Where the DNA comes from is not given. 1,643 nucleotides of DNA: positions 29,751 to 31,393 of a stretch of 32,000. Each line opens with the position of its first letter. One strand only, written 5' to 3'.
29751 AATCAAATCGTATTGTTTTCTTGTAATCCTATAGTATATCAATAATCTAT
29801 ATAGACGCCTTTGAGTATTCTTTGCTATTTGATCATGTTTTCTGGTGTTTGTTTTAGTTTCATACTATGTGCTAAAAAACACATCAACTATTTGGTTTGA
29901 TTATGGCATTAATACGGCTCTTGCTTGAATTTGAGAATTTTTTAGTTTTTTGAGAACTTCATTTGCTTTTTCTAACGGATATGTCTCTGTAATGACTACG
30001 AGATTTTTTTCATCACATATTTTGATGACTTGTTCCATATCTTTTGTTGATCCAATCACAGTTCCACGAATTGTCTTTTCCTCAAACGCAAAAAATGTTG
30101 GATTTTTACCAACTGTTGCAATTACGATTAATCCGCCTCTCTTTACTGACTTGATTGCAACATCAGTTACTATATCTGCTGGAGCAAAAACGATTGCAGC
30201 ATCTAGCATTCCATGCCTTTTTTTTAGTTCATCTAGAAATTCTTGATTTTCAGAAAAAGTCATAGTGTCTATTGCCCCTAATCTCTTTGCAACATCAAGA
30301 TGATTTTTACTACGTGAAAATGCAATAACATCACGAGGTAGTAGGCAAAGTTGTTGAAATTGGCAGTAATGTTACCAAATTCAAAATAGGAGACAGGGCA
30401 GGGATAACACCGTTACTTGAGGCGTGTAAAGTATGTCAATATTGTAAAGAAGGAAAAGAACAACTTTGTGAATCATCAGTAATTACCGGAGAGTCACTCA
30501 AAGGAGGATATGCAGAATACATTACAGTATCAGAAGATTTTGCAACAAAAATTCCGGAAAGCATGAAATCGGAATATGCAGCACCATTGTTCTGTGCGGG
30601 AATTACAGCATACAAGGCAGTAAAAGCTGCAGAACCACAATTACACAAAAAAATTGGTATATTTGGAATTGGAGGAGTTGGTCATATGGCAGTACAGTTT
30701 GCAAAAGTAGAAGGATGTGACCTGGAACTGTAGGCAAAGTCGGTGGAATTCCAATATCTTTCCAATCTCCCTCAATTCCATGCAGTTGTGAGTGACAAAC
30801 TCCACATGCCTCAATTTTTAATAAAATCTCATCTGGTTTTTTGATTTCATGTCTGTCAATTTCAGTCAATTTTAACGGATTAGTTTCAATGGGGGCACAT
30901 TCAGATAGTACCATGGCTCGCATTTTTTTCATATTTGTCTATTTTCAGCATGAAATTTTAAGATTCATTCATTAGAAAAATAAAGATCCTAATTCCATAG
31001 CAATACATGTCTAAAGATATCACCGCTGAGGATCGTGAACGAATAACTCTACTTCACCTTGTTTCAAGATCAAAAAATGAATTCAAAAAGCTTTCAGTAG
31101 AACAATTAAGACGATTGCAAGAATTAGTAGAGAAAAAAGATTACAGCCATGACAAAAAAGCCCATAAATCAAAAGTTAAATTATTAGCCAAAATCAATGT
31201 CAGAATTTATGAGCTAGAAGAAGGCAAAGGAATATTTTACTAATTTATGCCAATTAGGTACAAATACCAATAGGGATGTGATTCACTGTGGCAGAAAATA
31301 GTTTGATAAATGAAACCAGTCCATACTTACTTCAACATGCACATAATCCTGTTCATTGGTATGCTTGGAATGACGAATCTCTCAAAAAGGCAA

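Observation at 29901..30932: Alcohol dehydrogenase gene split by a precise, in-frame 390-bp internal inversion with no further decay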

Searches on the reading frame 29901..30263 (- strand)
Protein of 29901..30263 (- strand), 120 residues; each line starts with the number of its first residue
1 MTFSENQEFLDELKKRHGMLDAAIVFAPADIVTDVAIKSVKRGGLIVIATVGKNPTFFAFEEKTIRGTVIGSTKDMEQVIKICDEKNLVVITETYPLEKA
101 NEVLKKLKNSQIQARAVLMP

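Call 11: find_encoding_contigs(protein=window:29901-30263:-, flank=5000, max_places=10)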
Protein window:29901-30263:- (120 aa): 1 contig read that carries it; 1 place shown.
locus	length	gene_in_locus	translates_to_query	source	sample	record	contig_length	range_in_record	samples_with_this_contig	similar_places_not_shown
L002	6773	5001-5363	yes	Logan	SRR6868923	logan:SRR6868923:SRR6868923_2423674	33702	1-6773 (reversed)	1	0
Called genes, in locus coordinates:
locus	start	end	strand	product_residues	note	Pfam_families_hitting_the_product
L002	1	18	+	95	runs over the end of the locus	-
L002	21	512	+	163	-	-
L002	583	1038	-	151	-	-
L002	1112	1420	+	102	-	-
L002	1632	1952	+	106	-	-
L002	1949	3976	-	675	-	PF03190:Thioredox_DsbH, PF13098:Thioredoxin_2 (faint), PF13899:Thioredoxin_7, PF06662:C5-epim_C (faint)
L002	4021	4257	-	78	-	-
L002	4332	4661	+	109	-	-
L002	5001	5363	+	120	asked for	-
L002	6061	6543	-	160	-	PF13671:AAA_33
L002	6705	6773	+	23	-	?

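Call 57: list_cluster_members(proteins=[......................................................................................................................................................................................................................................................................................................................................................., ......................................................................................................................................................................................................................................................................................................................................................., window:29904-30263:-, window:28721-29200:+])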
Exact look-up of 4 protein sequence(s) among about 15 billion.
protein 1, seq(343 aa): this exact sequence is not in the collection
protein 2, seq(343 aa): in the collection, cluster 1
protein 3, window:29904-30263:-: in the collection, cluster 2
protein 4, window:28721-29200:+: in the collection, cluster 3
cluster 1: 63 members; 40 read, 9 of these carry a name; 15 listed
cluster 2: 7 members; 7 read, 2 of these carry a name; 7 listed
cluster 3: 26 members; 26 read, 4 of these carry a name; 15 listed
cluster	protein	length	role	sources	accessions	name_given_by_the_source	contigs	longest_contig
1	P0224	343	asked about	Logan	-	-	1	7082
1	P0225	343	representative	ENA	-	-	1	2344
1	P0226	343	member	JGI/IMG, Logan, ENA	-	propanol-preferring alcohol dehydrogenase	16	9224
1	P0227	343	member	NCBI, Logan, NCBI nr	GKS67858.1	alcohol dehydrogenase [Nitrosarchaeum sp.]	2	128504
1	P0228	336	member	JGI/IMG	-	propanol-preferring alcohol dehydrogenase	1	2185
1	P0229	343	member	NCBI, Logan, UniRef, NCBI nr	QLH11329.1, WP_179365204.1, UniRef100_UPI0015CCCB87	alcohol dehydrogenase catalytic domain-containing protein [Nitrosarchaeum sp. AC2] | alcohol dehydrogenase catalytic domain-containing protein n=1 Tax=Nitrosarchaeum sp. AC2 ...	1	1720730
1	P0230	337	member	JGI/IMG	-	propanol-preferring alcohol dehydrogenase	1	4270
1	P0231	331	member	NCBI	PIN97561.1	MAG: zinc-binding alcohol dehydrogenase, partial [Nitrosopumilus sp. ...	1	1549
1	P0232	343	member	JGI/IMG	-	propanol-preferring alcohol dehydrogenase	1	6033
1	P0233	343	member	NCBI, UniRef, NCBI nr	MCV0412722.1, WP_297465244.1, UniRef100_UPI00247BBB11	alcohol dehydrogenase catalytic domain-containing protein [Nitrosarchaeum sp.] | alcohol dehydrogenase catalytic domain-containing protein n=1 Tax=Nitrosarchaeum sp. ...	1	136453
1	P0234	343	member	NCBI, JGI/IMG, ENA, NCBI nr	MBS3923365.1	MAG: alcohol dehydrogenase catalytic domain-containing protein [Nitrosarchaeum sp.] | alcohol dehydrogenase catalytic domain-containing protein [Nitrosarchaeum sp.]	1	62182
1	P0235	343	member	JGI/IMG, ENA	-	-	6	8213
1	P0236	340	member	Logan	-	-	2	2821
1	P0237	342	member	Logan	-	-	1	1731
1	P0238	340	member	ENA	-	-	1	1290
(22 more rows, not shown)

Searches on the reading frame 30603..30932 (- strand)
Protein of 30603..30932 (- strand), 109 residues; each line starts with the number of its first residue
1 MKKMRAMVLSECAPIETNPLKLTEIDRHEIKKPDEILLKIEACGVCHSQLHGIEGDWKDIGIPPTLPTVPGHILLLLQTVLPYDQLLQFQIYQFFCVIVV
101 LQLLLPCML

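Call 10: find_encoding_contigs(protein=window:30603-30932:-, flank=5000, max_places=10)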
Protein window:30603-30932:- (109 aa): 1 contig read that carries it; 1 place shown.
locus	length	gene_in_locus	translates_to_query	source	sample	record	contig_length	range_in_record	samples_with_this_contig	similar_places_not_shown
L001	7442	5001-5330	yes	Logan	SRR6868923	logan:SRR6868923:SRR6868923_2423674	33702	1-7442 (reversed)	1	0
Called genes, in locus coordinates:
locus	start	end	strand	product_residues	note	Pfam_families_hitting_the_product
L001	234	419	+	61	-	-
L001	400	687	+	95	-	-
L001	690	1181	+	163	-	-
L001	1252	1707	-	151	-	-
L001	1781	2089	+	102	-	-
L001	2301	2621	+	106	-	-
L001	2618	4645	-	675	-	PF03190:Thioredox_DsbH, PF13098:Thioredoxin_2 (faint), PF13899:Thioredoxin_7, PF06662:C5-epim_C (faint)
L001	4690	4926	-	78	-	-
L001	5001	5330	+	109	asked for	-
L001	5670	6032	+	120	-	-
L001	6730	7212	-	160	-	PF13671:AAA_33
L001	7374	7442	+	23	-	?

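Call 47: find_homologous_proteins(query=window:30606-30932:-, max_evalue=0.00001)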
Query window:30606-30932:- (109 aa): 103 proteins with E <= 0.00001 among 110 candidates.
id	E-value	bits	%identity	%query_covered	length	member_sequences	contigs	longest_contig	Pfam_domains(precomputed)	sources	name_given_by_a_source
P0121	1.0e-66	240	100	100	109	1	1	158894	-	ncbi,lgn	-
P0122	4.4e-39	151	66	98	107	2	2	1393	PF08240.18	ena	-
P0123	4.6e-39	151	67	98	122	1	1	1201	PF08240.18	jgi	-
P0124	1.3e-38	150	92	66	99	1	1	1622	PF08240.18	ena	-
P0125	5.3e-38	148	89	66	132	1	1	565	PF08240.18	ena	-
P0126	5.9e-38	147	65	98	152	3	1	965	PF08240.18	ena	-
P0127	8.2e-38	147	90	66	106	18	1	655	PF08240.18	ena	-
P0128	1.5e-37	146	66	98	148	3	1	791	PF08240.18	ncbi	-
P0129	2.2e-37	146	94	63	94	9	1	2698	PF08240.18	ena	-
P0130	3.8e-37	145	92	66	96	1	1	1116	PF08240.18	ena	-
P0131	4.6e-37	145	86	66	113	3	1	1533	PF08240.18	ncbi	-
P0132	1.2e-36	143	68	91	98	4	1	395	PF08240.18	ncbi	-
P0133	1.9e-36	143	63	98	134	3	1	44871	PF08240.18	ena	-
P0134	2.5e-36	142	88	66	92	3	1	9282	PF08240.18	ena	-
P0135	1.1e-35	140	88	66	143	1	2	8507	PF08240.18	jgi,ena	-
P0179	7.5e-31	125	79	66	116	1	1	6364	PF08240.18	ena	-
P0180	8.2e-31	124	79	66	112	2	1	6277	PF08240.18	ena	-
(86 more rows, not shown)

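Call 49: list_cluster_members(proteins=[P0121])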
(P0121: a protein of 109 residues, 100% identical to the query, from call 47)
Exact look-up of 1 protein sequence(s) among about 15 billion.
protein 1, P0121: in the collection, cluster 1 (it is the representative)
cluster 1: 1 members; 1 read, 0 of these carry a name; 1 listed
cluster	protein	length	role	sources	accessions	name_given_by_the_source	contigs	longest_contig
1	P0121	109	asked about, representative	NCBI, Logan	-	-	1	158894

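Call 50: find_encoding_contigs(protein=P0179, flank=4000, max_places=4)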
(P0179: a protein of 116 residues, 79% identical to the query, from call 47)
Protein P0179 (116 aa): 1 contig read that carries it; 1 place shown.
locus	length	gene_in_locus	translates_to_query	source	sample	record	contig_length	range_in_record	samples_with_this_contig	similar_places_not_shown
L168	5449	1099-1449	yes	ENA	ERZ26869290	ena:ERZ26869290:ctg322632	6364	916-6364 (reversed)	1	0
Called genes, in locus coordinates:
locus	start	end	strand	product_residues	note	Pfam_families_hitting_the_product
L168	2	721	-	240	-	?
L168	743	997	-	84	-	-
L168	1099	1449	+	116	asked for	PF08240:ADH_N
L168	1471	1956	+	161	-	PF03190:Thioredox_DsbH, PF13899:Thioredoxin_7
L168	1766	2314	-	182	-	-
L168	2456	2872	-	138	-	PF03190:Thioredox_DsbH, PF13899:Thioredoxin_7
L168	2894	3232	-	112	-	PF08240:ADH_N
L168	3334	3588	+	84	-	-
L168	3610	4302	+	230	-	PF03190:Thioredox_DsbH, PF13899:Thioredoxin_7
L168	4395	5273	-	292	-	PF03190:Thioredox_DsbH, PF13899:Thioredoxin_7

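Call 51: find_encoding_contigs(protein=P0180, flank=4000, max_places=4)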
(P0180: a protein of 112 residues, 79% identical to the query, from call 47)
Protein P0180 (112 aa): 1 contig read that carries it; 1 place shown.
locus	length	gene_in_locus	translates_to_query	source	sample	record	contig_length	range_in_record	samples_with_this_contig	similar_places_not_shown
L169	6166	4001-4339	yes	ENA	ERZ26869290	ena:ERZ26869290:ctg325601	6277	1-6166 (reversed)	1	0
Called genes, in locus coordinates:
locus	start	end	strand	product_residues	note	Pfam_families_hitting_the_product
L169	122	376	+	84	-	-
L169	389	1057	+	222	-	PF03190:Thioredox_DsbH, PF13899:Thioredoxin_7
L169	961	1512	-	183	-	PF03190:Thioredox_DsbH, PF13899:Thioredoxin_7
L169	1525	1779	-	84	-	-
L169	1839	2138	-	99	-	PF08240:ADH_N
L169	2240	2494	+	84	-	-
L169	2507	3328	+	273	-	PF03190:Thioredox_DsbH, PF13899:Thioredoxin_7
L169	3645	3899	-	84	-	-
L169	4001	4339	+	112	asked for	PF08240:ADH_N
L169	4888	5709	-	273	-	PF03190:Thioredox_DsbH, PF13899:Thioredoxin_7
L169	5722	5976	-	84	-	-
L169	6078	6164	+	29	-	?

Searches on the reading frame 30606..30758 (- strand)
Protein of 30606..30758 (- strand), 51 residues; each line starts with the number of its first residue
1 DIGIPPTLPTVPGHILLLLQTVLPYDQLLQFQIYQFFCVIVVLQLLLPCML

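Call 46: find_homologous_proteins(query=window:30606-30758:-, max_evalue=0.001)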
Query seq(51 aa): no candidate shares three 5-residue words with the query. No homologue found.

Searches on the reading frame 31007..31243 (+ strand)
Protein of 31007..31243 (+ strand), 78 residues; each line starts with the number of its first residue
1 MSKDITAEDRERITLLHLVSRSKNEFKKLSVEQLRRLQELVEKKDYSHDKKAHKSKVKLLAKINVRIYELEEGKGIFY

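Call 12: find_encoding_contigs(protein=window:31007-31243:+, flank=4000, max_places=10)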
Protein window:31007-31243:+ (78 aa): 1 contig read that carries it; 1 place shown.
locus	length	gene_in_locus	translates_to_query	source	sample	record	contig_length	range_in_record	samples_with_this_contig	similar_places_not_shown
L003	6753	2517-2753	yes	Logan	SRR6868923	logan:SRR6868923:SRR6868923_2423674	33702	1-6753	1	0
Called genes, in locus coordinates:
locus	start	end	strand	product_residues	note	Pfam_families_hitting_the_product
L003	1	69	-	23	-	?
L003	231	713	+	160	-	PF13671:AAA_33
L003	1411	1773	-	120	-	-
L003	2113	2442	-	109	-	-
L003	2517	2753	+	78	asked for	-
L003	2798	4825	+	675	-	PF03190:Thioredox_DsbH, PF13098:Thioredoxin_2 (faint), PF13899:Thioredoxin_7, PF06662:C5-epim_C (faint)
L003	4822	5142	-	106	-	-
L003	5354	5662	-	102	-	-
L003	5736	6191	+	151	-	-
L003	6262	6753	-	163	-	-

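Call 30: search_protein_families(library=pfam, proteins=[window:31007-31243:+], max_evalue=0.001)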
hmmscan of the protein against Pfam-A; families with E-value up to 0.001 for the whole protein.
window:31007-31243:+ (78 aa): 0 families
